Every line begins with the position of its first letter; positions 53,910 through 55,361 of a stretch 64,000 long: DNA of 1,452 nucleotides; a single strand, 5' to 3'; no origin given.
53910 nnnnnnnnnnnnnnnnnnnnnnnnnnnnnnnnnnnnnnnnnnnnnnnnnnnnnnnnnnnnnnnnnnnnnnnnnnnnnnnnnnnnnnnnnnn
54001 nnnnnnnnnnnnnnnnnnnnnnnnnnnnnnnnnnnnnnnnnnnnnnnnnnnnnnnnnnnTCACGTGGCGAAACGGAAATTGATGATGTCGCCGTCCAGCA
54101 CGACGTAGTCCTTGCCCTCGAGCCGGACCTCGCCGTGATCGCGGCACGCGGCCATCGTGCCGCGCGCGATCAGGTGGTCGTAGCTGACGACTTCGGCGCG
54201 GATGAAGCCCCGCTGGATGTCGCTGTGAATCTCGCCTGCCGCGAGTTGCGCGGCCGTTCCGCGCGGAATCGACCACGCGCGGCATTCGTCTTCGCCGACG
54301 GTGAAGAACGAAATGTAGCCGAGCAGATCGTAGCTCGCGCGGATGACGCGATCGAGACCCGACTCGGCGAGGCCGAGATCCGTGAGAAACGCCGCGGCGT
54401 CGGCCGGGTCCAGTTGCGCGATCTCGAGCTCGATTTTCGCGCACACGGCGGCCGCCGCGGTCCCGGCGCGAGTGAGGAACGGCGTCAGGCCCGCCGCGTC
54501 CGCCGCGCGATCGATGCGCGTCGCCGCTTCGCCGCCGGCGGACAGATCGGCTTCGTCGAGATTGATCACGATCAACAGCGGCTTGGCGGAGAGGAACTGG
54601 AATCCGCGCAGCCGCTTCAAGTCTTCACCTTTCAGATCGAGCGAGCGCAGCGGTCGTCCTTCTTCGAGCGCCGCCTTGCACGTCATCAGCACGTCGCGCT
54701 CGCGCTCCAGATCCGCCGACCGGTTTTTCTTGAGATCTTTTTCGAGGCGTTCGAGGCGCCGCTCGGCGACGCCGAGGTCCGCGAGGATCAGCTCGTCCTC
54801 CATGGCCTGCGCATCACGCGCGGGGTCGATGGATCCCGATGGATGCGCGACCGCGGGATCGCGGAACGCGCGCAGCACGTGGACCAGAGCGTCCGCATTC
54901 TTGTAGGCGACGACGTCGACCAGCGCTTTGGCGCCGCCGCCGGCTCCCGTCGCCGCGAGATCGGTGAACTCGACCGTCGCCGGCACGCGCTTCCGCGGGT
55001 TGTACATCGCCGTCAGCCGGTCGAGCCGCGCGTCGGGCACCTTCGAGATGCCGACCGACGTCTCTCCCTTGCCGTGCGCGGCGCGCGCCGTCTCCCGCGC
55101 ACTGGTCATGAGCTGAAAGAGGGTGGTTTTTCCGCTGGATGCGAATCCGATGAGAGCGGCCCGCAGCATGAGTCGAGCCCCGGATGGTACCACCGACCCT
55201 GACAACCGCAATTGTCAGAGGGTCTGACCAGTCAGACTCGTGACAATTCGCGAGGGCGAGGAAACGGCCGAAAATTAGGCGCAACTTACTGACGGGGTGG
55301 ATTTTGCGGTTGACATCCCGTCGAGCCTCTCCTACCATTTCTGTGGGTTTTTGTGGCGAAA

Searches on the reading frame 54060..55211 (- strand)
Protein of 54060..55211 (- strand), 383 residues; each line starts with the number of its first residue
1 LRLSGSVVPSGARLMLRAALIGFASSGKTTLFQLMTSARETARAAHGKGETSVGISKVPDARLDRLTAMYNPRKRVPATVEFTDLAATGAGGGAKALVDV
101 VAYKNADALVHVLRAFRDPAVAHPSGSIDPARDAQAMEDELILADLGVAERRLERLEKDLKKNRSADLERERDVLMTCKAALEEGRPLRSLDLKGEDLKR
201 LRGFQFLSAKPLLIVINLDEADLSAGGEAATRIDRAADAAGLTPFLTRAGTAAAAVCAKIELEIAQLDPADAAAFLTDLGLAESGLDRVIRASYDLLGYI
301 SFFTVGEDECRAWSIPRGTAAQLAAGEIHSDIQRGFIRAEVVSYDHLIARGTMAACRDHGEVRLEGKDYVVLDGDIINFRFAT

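Call 37: search_protein_families(library=pfam, proteins=[window:54060-55211:-], max_evalue=0.00001)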
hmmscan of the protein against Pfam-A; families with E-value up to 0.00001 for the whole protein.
window:54060-55211:- (383 aa): 1 family
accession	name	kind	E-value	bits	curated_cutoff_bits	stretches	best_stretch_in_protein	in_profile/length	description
PF06071.19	YchF-GTPase_C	-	9.1e-34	115.9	27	1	300-381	2-83/84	Protein of unknown function (DUF933)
